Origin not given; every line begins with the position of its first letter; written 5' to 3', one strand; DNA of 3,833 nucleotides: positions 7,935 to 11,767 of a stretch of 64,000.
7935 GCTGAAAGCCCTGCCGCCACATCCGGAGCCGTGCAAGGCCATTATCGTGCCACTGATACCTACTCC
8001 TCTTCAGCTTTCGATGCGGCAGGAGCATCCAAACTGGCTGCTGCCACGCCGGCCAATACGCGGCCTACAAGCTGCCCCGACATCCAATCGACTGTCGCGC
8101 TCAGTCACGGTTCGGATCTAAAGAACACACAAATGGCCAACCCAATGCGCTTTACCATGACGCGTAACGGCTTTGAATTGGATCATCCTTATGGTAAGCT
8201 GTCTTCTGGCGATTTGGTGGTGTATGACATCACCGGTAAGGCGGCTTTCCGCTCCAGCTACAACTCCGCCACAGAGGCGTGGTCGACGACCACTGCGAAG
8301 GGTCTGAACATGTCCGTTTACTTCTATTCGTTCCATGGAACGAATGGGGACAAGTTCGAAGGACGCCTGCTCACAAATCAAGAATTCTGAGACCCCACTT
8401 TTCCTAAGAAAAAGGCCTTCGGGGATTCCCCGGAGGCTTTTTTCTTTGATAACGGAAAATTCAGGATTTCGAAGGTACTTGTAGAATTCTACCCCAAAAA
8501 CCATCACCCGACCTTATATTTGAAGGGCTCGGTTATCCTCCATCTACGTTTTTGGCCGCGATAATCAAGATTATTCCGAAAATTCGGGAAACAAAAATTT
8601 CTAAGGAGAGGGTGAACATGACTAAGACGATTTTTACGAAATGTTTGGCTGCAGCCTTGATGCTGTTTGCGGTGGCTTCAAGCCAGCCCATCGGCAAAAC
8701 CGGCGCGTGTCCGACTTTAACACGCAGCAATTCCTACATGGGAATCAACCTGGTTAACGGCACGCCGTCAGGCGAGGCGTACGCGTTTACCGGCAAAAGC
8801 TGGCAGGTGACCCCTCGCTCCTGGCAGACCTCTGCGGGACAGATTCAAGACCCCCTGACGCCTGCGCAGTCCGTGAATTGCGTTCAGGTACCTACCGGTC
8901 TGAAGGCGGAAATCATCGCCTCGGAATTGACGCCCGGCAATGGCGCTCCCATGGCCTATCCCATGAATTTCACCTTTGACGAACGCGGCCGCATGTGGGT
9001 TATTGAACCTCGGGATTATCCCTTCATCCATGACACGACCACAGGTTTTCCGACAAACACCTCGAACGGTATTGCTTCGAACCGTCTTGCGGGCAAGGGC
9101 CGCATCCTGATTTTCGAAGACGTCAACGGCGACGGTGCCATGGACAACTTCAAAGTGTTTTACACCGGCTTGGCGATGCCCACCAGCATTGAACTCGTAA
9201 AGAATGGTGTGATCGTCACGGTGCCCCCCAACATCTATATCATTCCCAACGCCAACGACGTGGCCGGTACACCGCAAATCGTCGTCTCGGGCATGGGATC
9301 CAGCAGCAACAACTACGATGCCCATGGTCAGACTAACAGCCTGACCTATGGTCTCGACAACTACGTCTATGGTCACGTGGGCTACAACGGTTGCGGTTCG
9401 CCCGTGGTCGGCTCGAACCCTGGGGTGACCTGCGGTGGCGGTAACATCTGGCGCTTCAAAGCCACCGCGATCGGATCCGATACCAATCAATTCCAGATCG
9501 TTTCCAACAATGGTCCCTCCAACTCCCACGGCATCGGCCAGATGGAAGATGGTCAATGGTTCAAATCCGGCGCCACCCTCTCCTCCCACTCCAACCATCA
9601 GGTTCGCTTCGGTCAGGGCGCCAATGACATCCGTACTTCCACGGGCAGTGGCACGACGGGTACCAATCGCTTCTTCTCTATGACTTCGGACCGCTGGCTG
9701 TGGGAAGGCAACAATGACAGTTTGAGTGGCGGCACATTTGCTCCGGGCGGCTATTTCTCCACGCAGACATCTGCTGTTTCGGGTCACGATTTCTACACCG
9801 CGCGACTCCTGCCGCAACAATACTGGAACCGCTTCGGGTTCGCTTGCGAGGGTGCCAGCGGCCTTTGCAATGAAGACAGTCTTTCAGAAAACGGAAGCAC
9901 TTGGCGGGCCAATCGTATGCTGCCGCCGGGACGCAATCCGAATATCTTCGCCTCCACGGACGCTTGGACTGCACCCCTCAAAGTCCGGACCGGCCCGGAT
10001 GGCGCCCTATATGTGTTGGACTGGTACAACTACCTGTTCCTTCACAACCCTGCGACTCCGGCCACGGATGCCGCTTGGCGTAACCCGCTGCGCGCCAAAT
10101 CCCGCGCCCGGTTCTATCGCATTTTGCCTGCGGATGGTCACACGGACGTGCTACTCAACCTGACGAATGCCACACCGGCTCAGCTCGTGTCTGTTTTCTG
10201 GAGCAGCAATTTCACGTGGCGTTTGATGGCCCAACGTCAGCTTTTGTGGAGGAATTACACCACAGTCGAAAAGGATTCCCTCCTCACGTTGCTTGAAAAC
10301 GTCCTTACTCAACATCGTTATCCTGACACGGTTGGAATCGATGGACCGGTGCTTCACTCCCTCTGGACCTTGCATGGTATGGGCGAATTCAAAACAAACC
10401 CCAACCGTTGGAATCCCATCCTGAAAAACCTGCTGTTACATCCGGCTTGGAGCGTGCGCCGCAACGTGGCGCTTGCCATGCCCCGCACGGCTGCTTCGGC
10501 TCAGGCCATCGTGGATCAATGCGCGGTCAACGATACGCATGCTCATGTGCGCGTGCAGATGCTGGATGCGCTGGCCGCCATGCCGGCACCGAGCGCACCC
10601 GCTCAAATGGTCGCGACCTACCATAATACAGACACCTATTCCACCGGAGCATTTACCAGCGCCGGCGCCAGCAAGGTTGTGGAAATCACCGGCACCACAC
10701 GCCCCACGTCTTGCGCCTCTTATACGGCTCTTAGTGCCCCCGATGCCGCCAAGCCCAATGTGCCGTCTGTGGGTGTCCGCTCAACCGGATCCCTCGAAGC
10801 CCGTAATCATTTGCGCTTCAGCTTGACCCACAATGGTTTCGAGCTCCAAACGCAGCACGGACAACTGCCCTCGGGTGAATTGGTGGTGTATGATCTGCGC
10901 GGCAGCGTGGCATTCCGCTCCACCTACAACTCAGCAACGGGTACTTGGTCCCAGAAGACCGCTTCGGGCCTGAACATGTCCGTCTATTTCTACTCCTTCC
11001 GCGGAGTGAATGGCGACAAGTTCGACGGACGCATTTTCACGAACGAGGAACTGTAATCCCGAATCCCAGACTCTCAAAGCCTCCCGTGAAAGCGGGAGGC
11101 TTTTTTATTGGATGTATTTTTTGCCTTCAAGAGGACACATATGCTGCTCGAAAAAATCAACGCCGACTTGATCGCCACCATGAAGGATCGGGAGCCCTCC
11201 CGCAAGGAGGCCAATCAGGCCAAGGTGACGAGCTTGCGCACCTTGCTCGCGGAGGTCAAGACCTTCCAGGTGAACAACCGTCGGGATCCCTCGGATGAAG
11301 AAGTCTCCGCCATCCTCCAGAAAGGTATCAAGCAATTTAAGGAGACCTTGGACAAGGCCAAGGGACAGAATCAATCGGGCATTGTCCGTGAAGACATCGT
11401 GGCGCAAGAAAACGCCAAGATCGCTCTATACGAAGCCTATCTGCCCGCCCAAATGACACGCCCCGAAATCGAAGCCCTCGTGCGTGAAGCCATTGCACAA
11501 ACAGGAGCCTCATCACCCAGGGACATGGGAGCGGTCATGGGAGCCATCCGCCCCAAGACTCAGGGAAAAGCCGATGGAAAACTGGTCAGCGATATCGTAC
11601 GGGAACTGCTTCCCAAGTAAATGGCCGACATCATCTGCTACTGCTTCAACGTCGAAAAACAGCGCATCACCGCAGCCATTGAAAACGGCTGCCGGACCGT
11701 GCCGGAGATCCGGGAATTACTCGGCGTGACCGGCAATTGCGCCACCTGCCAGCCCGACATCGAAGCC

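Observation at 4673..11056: Tandem paralogous propeller-HEAT proteins next to a Gfo/Idh/MocA oxidoreductase; near-identical DNA stretch suggests gene conversion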

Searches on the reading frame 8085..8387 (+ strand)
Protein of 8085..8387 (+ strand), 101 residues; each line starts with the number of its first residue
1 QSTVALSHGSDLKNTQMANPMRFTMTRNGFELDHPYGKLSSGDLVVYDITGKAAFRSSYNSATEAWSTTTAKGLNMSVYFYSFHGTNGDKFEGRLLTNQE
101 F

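Call 37: search_protein_families(library=pfam, proteins=[window:8085-8387:+], max_evalue=10)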
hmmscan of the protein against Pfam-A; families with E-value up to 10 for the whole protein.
window:8085-8387:+ (101 aa): 2 families
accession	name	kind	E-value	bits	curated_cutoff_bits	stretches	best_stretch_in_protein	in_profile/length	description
PF13585.12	CHU_C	-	0.024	15.2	27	1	38-87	25-74/86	CHU_C Type IX secretion signal domain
PF16227.11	DUF4886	-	0.044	13.2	26.7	1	21-63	184-226/242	Domain of unknown function (DUF4886)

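Call 38: search_protein_families(library=ncbifam, proteins=[window:8085-8387:+], max_evalue=10)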
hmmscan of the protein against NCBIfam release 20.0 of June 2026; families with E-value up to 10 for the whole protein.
window:8085-8387:+ (101 aa): 1 family
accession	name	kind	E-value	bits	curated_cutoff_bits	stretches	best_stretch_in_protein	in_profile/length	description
TIGR04183.1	Por_Secre_tail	domain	0.042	13.8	23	1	30-88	9-63/72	T9SS type A sorting domain-containing protein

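Call 89: predict_structure(alignment_id=A2)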
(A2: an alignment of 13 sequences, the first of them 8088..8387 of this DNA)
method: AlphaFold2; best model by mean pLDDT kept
length: 100 residues; sequences in the alignment: 13
mean_pLDDT: 81.3   pTM: 0.72
mean pLDDT of the five models: 81.3, 79.9, 79.8, 79.6, 79.2
residues with pLDDT >= 90: 58; 70-90: 20; 50-70: 5; < 50: 17
segments of 3 or more residues with pLDDT < 50: 1-16
pLDDT, mean of each block of 10 residues (from residue 1): 40 48 89 86 96 96 95 92 92 78
secondary structure, 60 per line:
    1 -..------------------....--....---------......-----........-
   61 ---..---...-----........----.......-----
elements in order: E22-25 E28-31 E41-46 E52-59 E69-71 E77-84 E89-95

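Call 91: fold_search(model_id=the predicted structure, library=pdb)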
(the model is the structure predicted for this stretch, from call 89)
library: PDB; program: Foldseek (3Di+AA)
matches with E <= 10: 1075; with E <= 0.001: 0
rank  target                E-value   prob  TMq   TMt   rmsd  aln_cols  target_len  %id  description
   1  3d33_A                5.0e-03  1.00  0.58  0.61   3.0        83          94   13  Crystal structure of a duf3244 family protein with an immunoglobulin-like beta-sandwich fold (bvu_0276) from bacteroid (released 2008-05-27)
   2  3d33_B                6.5e-03  1.00  0.58  0.62   3.0        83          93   13  Crystal structure of a duf3244 family protein with an immunoglobulin-like beta-sandwich fold (bvu_0276) from bacteroid (released 2008-05-27)
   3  5icu                  2.1e-02  0.99  0.35  0.35   5.8        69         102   19  The crystal structure of CopC from Methylosinus trichosporium OB3b (released 2016-04-06)
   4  4u3h                  2.9e-02  0.99  0.46  0.46   6.4       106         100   16  Crystal structure of FN3con (released 2015-02-11)
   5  8gl8_D                3.8e-02  1.00  0.52  0.65   4.2        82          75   12  The Type 9 Secretion System Extended Translocon - SprA-PorV-PPI-RemZ-SkpA-SprE complex (released 2024-01-31)
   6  8gl6_D                4.8e-02  1.00  0.53  0.66   4.2        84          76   11  The Type 9 Secretion System in vitro assembled, RemA-CTD substrate bound complex (released 2024-01-31)
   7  1wfo_MODEL_1_A        5.3e-02  0.87  0.43  0.36  18.1       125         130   15  The eighth FN3 domain of human sidekick-2 (released 2005-06-07)
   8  4wtw_B                5.9e-02  0.99  0.47  0.50   4.4        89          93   12  Crystal structure of the third FnIII domain of integrin beta4 (released 2015-02-11)
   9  2bh0                  6.6e-02  0.99  0.52  0.29   4.4        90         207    9  Crystal structure of a SeMet derivative of EXPA from Bacillus subtilis at 2.5 angstrom (released 2006-06-28)
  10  4g5a_A                6.9e-02  0.97  0.47  0.48  12.3       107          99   12  Crystal structure of a putative member of duf 3244 protein family (BT_1867) from Bacteroides thetaiotaomicron VPI-5482 (released 2012-09-19)
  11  8fk7_A                8.6e-02  0.98  0.48  0.38   6.2       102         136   10  Structure of the Pyrobaculum calidifontis flagellar-like archaeal type IV pilus (released 2023-06-28)
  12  4zfq                  9.1e-02  0.90  0.44  0.16   7.9       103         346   16  Structure of M. tuberculosis (3,3) L,D-Transpeptidase, LdtMt5. (Meropenen-adduct form) (released 2015-09-02)
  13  9u93_D                9.6e-02  0.85  0.39  0.37   7.1        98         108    6  Cryo-EM structure of Fusobacterium nucleatum CbpF in complex with human CEACAM5 (released 2025-09-03)
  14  9jg6_M                1.0e-01  0.77  0.38  0.28  12.9       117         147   10  The tail-complex structure of phage P22 (released 2025-02-26)
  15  6msv_H                1.2e-01  0.99  0.53  0.58   4.5        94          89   15  Structure of the 6th type III domain from human fibronectin (released 2019-10-23)
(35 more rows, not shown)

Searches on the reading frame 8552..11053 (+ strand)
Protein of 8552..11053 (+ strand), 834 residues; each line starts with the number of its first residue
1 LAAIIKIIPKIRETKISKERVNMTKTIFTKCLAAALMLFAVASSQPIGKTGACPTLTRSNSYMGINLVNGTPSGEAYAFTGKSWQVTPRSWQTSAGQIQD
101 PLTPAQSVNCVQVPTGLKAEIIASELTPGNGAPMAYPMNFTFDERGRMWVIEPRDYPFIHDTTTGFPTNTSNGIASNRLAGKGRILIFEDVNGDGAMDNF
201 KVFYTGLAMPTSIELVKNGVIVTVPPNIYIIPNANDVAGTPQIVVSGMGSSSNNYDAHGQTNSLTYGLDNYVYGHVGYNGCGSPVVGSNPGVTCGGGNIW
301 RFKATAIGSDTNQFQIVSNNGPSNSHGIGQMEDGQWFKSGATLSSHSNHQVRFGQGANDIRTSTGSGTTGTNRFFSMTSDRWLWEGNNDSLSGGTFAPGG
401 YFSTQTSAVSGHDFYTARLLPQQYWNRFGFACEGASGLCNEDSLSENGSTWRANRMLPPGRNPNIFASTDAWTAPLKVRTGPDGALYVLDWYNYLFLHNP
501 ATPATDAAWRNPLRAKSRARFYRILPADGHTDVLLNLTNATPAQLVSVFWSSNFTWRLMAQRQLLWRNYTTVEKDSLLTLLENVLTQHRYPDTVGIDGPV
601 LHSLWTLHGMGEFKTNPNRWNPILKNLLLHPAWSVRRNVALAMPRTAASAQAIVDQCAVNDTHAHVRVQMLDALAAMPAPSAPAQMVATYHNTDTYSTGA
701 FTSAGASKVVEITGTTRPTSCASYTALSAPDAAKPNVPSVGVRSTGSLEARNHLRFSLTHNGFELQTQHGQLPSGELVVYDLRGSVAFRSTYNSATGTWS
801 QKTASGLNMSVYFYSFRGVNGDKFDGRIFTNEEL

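Call 4: search_protein_families(library=pfam, proteins=[window:8552-11053:+], max_evalue=0.1)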
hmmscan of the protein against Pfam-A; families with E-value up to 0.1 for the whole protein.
window:8552-11053:+ (834 aa): 3 families
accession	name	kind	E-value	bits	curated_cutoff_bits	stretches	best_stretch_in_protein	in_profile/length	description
PF23500.1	DUF7133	-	5.3e-67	227.2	27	1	104-527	2-384/385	Domain of unknown function (DUF7133)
PF13646.12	HEAT_2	-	0.0097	16.6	27.7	1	624-692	4-73/88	HEAT repeats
PF02985.28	HEAT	-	0.029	15.1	23.5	0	622-643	3-24/31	HEAT repeat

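Call 5: search_protein_families(library=ncbifam, proteins=[window:8552-11053:+], max_evalue=0.1)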
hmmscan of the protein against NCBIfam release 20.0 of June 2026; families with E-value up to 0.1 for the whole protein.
window:8552-11053:+ (834 aa): 1 family
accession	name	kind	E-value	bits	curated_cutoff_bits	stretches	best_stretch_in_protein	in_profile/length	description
TIGR02604.1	Piru_Ver_Nterm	subfamily_domain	7.5e-41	140.7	122.2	1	117-526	2-365/367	PVC-type heme-binding CxxCH protein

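Call 27: find_homologous_proteins(query=window:8618-11053:+, max_evalue=1e-100)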
Query window:8618-11053:+ (812 aa): 141 proteins with E <= 1e-100 among 8000 candidates; the best 120 are listed.
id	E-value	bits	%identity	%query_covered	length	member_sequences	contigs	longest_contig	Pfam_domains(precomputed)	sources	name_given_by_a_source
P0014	0.0e+0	1891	100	100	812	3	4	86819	PF23500.2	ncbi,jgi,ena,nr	ncbi:MAG TPA: hypothetical protein DCQ83_09120 [Fibrobacteres bacterium]|nr:hypothetical protein [Fi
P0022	0.0e+0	1089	63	97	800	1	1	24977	PF23500.2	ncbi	-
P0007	9.8e-282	955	58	96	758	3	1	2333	PF23500.2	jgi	jgi:putative membrane-bound dehydrogenase-like protein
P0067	7.6e-278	942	55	99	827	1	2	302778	PF23500.2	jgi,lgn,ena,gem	-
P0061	3.2e-277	940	55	97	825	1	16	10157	PF02985.29,PF23500.2,PF13646.13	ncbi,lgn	-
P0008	6.0e-274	929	56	99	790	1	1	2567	PF23500.2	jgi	jgi:putative membrane-bound dehydrogenase-like protein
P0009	7.2e-274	929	57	98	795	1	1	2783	PF23500.2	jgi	jgi:putative membrane-bound dehydrogenase-like protein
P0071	2.4e-273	927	52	99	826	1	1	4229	PF23500.2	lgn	-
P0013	4.7e-273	926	56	99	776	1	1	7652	PF23500.2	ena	-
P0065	1.1e-272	925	55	98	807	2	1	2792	PF23500.2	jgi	jgi:putative membrane-bound dehydrogenase-like protein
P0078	2.5e-272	924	56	97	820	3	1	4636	PF23500.2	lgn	-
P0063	2.8e-270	917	54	99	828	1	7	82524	PF23500.2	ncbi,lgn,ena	-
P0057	6.4e-269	913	54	99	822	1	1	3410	PF23500.2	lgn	-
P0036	8.6e-269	912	55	99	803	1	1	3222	PF23500.2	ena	-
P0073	9.8e-269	912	53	99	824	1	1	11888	PF23500.2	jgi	-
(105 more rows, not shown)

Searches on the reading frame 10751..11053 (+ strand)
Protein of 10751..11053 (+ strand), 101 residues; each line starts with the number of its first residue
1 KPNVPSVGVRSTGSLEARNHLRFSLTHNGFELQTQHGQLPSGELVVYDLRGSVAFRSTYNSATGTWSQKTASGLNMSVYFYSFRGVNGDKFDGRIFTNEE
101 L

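Call 37: search_protein_families(library=pfam, proteins=[window:10751-11053:+], max_evalue=10)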
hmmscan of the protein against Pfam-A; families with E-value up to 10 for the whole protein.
window:10751-11053:+ (101 aa): 2 families
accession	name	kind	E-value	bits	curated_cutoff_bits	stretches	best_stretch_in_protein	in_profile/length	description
PF13585.12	CHU_C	-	0.025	15.1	27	1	29-85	17-72/86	CHU_C Type IX secretion signal domain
PF09813.14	Coa3_cc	-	0.056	13.5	27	1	74-92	24-42/48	Cytochrome c oxidase assembly factor 3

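Call 38: search_protein_families(library=ncbifam, proteins=[window:10751-11053:+], max_evalue=10)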
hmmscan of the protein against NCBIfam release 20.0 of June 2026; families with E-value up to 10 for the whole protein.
window:10751-11053:+ (101 aa): 1 family
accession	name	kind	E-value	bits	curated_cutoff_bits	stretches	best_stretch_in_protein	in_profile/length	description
TIGR04183.1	Por_Secre_tail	domain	0.046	13.7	23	1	29-88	8-63/72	T9SS type A sorting domain-containing protein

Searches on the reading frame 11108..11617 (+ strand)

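Call 58: search_protein_families(library=pfam, proteins=[window:11108-11617:+], max_evalue=0.001)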
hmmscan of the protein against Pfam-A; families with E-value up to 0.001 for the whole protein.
window:11108-11617:+ (170 aa): 2 families
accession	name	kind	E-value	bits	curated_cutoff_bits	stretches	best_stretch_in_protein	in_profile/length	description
PF09424.15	YqeY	-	2.5e-34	118.9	27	1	15-168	2-143/143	Yqey-like protein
PF02637.23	GatB_Yqey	-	9.3e-05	22.8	27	1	119-168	92-148/148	GatB domain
